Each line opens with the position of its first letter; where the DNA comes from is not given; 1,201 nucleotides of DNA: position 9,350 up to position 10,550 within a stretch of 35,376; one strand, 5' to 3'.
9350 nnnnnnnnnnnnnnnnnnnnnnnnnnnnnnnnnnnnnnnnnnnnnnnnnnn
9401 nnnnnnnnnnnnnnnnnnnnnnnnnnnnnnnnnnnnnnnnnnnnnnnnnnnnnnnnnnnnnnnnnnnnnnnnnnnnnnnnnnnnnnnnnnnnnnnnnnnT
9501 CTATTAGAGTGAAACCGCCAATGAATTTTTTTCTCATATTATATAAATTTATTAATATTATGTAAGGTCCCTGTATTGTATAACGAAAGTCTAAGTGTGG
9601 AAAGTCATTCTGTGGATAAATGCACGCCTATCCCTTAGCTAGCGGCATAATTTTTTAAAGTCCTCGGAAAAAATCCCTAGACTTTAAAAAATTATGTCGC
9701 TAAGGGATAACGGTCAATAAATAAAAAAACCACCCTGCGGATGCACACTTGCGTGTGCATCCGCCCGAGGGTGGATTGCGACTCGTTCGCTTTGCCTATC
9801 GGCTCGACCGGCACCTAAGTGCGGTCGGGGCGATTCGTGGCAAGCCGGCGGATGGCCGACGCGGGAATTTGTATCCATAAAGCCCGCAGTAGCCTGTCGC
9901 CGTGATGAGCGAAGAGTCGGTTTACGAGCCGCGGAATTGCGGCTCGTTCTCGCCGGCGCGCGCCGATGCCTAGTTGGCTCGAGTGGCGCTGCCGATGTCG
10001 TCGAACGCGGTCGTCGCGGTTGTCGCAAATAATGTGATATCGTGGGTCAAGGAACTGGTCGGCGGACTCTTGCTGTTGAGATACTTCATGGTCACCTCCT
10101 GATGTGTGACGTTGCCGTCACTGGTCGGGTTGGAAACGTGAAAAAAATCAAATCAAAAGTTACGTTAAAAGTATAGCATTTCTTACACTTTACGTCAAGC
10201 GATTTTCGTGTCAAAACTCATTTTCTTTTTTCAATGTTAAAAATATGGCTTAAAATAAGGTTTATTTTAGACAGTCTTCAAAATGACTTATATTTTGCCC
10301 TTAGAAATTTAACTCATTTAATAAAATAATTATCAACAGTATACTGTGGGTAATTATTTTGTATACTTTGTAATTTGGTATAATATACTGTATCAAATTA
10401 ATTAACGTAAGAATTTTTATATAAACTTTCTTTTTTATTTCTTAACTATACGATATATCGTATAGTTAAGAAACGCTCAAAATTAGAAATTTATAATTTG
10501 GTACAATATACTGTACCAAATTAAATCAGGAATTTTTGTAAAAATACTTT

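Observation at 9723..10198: Self-contained GC-rich structured transcript (promoter, SD-led 39-codon ORF, multi-helix RNA, terminator) directly upstream of the major pilin gene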

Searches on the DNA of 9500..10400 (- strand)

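Call 4: search_rna_families(source=window, start=9500, end=10400, threshold=evalue, max_evalue=10, show_alignments=4)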
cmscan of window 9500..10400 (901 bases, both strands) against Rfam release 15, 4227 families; matches with E-value up to 10: 12.
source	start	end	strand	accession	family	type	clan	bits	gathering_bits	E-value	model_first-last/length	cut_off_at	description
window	9630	9710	+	RF04230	mir-9261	Gene; miRNA;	-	32.5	86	0.00015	1-92/92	no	mir-9261 microRNA precursor family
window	9621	9716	-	RF03670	MIR3932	Gene; miRNA;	-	28.8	150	0.0027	1-123/123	no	MIR3932 microRNA precursor family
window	10200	10311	-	RF00782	MIR480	Gene; miRNA;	-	24.2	35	1.2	1-140/140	no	MIR480 microRNA precursor family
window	9640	9702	-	RF04156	MIR2670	Gene; miRNA;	-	23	117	0.019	1-200/200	no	MIR2670 microRNA precursor family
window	9631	9709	-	RF03798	MIR4227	Gene; miRNA;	-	22.2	100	0.11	1-122/122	no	MIR4227 microRNA precursor family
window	9632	9708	+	RF03476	mir-7360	Gene; miRNA;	-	19.7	47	0.94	1-59/59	no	mir-7360 microRNA precursor family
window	9627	9712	-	RF03658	mir-2300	Gene; miRNA;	-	18.4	90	0.91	1-74/74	no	mir-2300 microRNA precursor family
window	10128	10224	+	RF02348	tracrRNA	Gene; CRISPR;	-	18.1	70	4.1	1-92/92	no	Trans-activating crRNA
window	9626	9713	-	RF03246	MIR1515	Gene; miRNA;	-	17.2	140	1.7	1-137/137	no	MIR1515 microRNA precursor family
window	9651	9692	-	RF03913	mir-992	Gene; miRNA;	-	16.4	79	4.6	1-86/86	no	mir-992 microRNA precursor family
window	9665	9698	+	RF01091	PK-SPCSV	Cis-reg;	-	16.3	36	6.4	1-61/61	no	3'-terminal pseudoknot in SPCSV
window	10276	10339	-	RF00268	snoZ7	Gene; snRNA; snoRNA; CD-box;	CL00057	16.1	43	8.4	1-78/78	no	Small nucleolar RNA snoZ7/snoR77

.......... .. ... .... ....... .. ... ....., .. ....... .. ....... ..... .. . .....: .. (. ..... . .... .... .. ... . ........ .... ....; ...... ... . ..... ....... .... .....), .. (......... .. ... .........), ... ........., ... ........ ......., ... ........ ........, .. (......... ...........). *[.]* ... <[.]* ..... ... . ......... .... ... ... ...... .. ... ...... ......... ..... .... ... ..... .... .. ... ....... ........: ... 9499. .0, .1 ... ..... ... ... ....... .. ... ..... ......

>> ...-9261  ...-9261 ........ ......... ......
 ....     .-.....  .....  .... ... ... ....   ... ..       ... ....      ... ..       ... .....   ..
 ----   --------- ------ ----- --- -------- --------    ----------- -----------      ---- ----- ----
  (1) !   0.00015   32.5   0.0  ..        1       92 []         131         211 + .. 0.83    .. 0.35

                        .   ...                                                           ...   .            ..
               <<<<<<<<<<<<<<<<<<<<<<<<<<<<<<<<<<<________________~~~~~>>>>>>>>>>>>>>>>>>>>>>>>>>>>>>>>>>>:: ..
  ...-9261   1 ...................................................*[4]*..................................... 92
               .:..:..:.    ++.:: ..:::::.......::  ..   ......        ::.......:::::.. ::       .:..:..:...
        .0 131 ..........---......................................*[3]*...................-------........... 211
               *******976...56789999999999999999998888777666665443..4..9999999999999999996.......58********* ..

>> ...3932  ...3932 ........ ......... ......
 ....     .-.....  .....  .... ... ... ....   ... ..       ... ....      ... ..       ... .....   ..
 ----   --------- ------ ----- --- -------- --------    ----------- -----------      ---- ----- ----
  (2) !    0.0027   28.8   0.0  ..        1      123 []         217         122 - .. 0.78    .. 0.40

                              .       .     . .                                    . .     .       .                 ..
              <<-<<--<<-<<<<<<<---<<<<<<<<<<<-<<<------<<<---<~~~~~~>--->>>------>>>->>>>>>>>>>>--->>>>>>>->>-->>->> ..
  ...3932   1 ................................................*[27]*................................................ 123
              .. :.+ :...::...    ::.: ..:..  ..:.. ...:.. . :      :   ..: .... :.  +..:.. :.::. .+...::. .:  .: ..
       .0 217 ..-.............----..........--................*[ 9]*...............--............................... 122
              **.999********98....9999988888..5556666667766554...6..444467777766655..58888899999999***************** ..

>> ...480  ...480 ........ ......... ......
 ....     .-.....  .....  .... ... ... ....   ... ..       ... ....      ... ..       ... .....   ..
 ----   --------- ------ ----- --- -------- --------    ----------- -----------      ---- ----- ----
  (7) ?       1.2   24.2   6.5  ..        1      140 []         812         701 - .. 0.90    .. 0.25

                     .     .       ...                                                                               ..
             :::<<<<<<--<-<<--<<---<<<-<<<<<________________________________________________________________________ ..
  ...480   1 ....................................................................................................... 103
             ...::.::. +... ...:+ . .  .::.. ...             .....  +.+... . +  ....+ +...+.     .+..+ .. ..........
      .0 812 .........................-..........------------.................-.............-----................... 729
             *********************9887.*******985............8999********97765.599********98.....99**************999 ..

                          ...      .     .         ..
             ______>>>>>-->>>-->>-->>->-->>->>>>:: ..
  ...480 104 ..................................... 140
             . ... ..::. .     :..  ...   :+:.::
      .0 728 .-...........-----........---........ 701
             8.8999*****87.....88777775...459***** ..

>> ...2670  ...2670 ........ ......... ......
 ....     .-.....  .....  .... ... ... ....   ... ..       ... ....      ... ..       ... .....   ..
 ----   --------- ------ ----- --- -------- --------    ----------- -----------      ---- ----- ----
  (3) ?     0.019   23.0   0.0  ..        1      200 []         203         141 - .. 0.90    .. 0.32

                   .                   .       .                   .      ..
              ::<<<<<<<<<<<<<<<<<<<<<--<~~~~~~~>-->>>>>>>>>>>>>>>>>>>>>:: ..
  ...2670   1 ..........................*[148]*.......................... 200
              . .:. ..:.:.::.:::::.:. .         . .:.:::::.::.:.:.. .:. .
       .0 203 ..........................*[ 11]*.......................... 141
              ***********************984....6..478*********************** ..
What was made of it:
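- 9621..9716 (.): Long AT-rich hairpin between the terminator and the pilA promoter. It is part of the lineage-specific DNA but not of the GC island. It gave only chance miRNA-type Rfam matches (call 4).
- On Riboswitch / T-box leader: No Rfam match (call 4).
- On Group I / group II intron: No match at E up to 10 (call 4).
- No riboswitch or T-box match even at E up to 10 (call 4). No match to any of these Rfam models, even at E up to 10 on a 901-nt stretch with permissive filters (call 4).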

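Call 11: search_dna_similar(query=window:9715-10165:-, collection=plasmids, mode=distant, max_evalue=0.01)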
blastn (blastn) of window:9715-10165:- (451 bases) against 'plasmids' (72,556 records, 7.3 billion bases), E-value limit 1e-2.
No match.

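Call 12: search_dna_similar(query=window:9715-10165:-, collection=phages, mode=distant, max_evalue=0.01)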
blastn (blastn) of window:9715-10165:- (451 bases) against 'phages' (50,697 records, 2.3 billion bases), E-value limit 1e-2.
No match.

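Call 67: build_rna_model(alignment_id=A1)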
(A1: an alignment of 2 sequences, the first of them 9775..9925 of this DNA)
Model R1 built from alignment A1 (2 sequences, 151 columns); structure: RNAalifold consensus.
model positions 151; base pairs 50; branch points 1; effective number of sequences 0.57; information 0.59 bits per position. Calibrated on 0.2 Mb of random sequence (short: E-values are rough).
structure used (alignment columns):
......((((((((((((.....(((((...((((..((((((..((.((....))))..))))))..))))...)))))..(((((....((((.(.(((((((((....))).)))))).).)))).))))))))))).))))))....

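Call 69: search_with_rna_model(model_id=R1, sources=[window, L002, L003, L004, L005, L006, L007, L008, L009, L010, L011, L012, L013, L014, L015, L016, L017, L018, L019, L020, L021, L022, L023, L024, L025, L026, L027, L028, L029, L030, L031, L032, L033, L034, L035, L036, L037, L038, L039, L040, L041, L042, L043, L044, L045, L046, L047, L048, L049, L050, L051, L052, L053, L054, L055, L056, L057, L058, L059, L060, L061, L062, L063, L064, L065, L066, L067, L068, L069, L070, L071, L072, L073, L074, L075, L076, L077, L078, L079, L080, L081, L082, L083, L084, L085, L086, L087], max_evalue=10)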
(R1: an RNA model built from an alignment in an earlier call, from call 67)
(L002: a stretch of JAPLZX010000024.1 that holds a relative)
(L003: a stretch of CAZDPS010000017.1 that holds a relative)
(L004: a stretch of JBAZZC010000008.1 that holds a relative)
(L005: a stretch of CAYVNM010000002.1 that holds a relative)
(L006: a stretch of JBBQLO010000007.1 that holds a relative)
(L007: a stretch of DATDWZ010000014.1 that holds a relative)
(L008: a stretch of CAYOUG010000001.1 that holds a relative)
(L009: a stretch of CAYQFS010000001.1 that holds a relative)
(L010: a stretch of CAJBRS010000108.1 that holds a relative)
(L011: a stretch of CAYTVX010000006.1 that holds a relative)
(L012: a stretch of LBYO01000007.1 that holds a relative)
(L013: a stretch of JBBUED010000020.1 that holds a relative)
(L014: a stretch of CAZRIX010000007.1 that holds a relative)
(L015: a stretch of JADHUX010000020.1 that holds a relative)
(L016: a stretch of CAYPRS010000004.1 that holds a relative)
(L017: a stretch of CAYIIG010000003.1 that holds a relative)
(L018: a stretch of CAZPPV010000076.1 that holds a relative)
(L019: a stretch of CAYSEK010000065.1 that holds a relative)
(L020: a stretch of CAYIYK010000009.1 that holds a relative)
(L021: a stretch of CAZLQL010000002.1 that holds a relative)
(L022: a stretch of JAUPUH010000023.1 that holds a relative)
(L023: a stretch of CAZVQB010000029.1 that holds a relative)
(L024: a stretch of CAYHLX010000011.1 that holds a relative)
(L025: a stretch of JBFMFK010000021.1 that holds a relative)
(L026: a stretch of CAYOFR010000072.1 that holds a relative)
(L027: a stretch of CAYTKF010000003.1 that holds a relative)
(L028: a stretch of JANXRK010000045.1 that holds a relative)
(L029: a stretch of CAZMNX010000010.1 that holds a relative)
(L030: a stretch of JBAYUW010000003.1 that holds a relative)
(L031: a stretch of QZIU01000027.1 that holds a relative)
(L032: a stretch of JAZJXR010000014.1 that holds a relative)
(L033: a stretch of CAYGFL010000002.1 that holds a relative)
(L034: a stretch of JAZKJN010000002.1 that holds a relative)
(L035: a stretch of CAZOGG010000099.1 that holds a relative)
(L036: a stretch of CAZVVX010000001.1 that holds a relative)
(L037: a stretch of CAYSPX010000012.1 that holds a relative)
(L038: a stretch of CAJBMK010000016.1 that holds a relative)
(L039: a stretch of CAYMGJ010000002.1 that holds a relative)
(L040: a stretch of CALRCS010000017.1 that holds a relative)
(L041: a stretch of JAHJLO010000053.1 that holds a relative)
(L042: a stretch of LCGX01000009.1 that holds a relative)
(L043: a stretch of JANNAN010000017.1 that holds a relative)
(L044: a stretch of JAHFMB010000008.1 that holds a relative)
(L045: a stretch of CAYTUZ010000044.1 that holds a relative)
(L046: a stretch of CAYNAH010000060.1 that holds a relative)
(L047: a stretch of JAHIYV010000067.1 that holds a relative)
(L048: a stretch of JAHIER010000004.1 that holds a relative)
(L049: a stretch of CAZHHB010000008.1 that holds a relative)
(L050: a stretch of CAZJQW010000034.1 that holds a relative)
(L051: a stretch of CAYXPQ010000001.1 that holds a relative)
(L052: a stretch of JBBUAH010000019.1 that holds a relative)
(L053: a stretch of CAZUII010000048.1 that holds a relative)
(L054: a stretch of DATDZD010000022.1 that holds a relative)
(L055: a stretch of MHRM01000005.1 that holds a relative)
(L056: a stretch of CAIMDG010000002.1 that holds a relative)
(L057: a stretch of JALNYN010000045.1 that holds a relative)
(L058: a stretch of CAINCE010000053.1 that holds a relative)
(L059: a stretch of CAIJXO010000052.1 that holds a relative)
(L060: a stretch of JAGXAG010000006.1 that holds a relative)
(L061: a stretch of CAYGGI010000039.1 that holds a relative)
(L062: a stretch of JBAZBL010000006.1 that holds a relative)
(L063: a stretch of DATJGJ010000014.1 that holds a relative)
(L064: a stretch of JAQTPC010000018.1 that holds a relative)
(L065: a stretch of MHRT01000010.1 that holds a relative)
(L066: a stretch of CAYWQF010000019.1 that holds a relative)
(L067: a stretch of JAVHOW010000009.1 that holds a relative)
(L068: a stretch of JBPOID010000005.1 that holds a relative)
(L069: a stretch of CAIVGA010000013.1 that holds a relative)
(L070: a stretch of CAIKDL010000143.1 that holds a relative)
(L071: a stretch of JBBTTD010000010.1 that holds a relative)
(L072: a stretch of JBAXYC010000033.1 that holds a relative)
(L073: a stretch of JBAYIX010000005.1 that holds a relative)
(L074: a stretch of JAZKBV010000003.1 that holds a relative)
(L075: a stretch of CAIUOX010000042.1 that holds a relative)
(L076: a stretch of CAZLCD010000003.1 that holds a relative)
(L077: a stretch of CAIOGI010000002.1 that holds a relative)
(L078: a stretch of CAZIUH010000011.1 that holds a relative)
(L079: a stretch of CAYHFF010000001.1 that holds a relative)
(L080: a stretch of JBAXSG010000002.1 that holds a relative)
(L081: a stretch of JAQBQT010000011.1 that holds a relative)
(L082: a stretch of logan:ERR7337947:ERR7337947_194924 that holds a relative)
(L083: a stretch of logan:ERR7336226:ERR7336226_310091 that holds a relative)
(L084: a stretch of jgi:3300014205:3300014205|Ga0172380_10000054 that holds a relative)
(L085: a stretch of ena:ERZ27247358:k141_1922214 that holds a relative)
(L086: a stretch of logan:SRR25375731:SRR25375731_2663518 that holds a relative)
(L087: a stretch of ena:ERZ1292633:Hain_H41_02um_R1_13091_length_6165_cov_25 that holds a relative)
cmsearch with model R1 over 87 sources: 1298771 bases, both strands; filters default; matches with E-value up to 10: 1.
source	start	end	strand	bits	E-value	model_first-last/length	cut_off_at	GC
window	9775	9925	-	191.6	3.3e-45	1-151/151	no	0.6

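Call 89: search_dna_similar(query=window:9715-10165:-, collection=ecoli_genomes, mode=distant, max_evalue=0.01)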
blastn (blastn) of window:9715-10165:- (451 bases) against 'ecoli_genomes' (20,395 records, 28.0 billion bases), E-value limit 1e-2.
No match.
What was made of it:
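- Tried and rejected: DNA similarity: blastn (distant mode) against plasmids, phages and E. coli genomes found none (calls 11, 12, 89).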

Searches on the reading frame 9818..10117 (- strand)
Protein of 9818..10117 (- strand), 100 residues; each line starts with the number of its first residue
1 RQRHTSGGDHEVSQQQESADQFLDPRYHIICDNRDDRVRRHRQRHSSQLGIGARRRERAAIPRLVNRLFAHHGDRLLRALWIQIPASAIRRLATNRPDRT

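Call 32: find_related_loci(query=window:9818-10117:-, collection=viral_contigs, flank=3000)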
Query seq(100 aa) (100 aa) in viral_contigs; peptide patterns used: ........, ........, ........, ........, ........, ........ (x = any residue, [..] = any of these).
70 stretches matched a pattern, but none encodes a relative of the query by tblastn (E <= 1e-3).

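Call 44: search_protein_families(library=pfam, proteins=[window:9818-10117:-], max_evalue=10)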
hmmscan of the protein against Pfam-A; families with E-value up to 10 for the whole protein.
seq(100 aa): 0 families

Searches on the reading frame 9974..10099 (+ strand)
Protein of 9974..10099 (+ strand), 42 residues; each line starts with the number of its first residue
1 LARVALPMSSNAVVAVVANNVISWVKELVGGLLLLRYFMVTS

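Call 44: search_protein_families(library=pfam, proteins=[window:9974-10099:+], max_evalue=10)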
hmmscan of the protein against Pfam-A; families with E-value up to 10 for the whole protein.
seq(42 aa): 1 family
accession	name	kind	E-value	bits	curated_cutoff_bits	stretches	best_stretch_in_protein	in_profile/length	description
PF24709.1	DUF7670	-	0.044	14.6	29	1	13-37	51-75/118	Domain of unknown function (DUF7670)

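Call 53: search_protein_representatives(protein=window:9974-10099:+)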
Query: 42 residues. Proteins with E-value up to 0.001 (for the whole library): 3; up to 1e-10: 0; up to 1e-30: 0. The best 3 are listed.
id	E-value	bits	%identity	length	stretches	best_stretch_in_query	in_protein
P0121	6.2e-06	41.1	42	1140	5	14-35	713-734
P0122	7.1e-06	40.9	33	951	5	15-35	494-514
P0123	2.2e-04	36.4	42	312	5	6-29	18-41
